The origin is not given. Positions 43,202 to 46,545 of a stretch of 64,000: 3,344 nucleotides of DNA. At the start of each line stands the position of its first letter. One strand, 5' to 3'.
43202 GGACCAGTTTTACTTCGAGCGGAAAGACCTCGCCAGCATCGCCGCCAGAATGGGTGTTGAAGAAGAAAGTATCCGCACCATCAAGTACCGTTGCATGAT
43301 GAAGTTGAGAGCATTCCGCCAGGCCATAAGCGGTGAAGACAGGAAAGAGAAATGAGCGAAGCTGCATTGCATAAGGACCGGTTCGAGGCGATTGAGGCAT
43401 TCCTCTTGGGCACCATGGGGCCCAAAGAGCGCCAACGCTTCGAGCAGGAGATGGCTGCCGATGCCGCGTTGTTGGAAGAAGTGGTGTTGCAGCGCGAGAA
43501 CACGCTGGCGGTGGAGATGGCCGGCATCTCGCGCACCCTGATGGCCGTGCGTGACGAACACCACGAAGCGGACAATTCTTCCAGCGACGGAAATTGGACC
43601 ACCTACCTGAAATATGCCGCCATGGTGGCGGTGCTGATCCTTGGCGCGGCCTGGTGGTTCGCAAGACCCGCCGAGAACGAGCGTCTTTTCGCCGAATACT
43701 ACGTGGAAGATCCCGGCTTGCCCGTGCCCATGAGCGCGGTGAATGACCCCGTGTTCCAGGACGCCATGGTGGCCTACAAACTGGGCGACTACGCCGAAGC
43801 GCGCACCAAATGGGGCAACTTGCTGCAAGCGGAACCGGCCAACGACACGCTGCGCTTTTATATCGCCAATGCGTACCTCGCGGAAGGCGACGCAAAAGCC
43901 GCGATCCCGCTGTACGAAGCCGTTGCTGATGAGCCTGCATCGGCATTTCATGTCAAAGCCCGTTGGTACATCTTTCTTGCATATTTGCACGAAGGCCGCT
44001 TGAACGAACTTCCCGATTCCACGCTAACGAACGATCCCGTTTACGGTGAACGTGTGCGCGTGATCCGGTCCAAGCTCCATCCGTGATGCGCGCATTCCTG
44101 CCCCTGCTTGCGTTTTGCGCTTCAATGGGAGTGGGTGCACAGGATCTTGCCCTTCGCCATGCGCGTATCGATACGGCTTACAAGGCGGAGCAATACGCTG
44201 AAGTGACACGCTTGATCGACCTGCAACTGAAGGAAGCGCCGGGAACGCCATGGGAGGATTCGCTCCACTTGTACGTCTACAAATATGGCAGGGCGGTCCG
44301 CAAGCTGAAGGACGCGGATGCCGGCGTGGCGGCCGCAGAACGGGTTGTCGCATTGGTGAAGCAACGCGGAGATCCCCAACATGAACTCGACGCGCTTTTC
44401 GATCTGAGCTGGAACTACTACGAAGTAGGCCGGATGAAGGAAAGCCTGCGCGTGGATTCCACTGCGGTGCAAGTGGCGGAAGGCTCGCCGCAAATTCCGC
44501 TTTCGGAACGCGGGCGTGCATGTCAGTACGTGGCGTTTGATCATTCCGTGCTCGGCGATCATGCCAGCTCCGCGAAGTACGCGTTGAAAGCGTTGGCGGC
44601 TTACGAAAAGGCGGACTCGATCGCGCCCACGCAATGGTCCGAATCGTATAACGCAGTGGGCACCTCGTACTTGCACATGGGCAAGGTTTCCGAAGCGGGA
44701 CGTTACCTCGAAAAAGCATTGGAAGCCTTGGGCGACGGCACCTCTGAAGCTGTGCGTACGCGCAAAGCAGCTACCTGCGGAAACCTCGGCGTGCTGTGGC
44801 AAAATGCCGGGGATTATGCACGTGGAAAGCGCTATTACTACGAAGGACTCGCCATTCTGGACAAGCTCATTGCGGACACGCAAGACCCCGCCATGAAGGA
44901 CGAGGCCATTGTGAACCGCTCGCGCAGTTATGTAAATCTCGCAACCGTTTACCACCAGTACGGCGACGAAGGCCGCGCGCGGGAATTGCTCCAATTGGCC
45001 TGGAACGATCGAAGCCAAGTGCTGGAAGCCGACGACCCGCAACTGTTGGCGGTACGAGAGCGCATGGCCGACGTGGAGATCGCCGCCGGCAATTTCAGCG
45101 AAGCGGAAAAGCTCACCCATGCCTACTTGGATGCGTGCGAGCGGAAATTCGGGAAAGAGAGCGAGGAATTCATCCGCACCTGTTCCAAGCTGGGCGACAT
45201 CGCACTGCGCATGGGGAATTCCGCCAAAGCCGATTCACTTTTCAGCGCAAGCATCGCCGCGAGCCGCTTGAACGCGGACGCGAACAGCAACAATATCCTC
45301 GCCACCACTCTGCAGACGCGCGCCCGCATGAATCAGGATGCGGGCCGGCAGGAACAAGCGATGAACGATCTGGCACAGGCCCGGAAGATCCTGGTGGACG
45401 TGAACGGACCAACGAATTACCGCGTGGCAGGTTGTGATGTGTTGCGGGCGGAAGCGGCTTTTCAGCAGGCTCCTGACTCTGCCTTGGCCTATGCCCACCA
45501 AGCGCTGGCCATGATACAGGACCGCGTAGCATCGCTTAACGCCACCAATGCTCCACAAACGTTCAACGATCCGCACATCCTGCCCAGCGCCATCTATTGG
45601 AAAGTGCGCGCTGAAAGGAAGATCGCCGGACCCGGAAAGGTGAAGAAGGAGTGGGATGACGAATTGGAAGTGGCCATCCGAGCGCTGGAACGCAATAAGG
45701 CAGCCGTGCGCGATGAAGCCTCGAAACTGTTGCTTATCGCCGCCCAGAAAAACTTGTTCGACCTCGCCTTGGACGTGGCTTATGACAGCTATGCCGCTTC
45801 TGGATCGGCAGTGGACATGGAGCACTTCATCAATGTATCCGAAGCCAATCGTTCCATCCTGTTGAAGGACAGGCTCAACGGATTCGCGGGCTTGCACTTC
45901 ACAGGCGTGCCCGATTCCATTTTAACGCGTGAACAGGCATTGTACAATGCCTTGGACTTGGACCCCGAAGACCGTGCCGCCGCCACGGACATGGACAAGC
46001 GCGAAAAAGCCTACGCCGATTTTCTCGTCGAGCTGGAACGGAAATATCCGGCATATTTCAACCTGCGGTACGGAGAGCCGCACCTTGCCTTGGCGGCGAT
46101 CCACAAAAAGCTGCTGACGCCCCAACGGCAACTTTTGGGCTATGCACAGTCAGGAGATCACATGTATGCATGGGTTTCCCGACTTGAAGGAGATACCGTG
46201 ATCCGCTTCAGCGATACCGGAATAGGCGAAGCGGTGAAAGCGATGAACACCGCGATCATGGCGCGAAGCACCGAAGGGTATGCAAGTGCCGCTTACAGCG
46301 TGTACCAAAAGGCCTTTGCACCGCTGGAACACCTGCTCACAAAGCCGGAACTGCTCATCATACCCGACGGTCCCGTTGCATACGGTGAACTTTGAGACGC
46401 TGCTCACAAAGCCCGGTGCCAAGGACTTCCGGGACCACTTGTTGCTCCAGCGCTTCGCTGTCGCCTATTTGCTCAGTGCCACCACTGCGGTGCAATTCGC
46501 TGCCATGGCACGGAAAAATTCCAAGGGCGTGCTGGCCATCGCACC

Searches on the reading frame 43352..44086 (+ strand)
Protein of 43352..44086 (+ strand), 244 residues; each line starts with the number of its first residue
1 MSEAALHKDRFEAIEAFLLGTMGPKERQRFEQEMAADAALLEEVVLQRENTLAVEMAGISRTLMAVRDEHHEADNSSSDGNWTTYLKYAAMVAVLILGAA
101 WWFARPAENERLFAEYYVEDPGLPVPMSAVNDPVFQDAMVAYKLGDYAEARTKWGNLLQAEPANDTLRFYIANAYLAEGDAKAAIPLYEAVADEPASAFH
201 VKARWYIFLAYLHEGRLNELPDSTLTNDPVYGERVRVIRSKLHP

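Call 88: search_protein_families(library=pfam, max_evalue=0.001, proteins=[window:43352-44086:+])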
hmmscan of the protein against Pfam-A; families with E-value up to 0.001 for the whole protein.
window:43352-44086:+ (244 aa): 4 families
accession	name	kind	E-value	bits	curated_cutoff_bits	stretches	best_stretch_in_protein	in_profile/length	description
PF13432.12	TPR_16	-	4.2e-07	30.7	32.7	1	138-194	4-60/65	Tetratricopeptide repeat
PF14559.12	TPR_19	-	2.1e-06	28.4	25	1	143-194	3-54/68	Tetratricopeptide repeat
PF24575.1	TPR_Slam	-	0.00046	21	35.2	0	135-184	51-100/104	Surface lipoprotein assembly modifier, N-terminal TPR repeats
PF13174.12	TPR_6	-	0.00064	20.6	26.3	0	169-194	4-29/33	Tetratricopeptide repeat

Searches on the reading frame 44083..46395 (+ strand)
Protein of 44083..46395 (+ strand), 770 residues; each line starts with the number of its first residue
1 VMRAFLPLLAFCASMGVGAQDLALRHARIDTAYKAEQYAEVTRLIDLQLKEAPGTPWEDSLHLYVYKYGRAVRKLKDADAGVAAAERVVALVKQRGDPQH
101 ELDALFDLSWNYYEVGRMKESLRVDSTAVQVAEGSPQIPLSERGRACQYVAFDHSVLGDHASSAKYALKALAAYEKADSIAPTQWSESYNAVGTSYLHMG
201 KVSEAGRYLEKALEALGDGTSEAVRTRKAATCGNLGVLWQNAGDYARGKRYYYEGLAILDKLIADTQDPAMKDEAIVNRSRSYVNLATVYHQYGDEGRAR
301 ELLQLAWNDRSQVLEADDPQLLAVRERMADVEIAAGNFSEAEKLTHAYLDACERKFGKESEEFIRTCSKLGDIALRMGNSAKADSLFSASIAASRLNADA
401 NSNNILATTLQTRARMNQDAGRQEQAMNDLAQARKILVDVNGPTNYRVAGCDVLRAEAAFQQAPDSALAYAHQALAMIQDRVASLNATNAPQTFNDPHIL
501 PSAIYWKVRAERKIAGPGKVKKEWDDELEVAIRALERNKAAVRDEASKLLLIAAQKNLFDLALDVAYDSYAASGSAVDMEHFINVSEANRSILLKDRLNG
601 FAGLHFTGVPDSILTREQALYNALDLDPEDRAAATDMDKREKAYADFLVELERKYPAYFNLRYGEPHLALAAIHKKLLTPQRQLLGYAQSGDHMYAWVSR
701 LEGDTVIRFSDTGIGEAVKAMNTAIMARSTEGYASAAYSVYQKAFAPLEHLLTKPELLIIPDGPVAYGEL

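Call 88: search_protein_families(library=pfam, max_evalue=0.001, proteins=[window:44083-46395:+])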
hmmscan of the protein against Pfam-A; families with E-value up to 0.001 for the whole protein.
window:44083-46395:+ (770 aa): 5 families
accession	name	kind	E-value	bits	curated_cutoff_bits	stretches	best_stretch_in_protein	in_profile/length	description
PF13424.12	TPR_12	-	3.1e-18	66.2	30.1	3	280-344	3-67/77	Tetratricopeptide repeat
PF13374.12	TPR_10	-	7.8e-13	48.4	27.5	0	282-319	4-41/42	Tetratricopeptide repeat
PF24885.1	TPR_NPHP3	-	5.2e-09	36.3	100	1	282-413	101-232/239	Nephrocystin-3 TPR domain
PF13181.12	TPR_8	-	9.7e-05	22.7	25.7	0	187-214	2-29/34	Tetratricopeptide repeat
PF07719.23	TPR_2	-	0.00082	19.8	27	0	187-214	2-29/34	Tetratricopeptide repeat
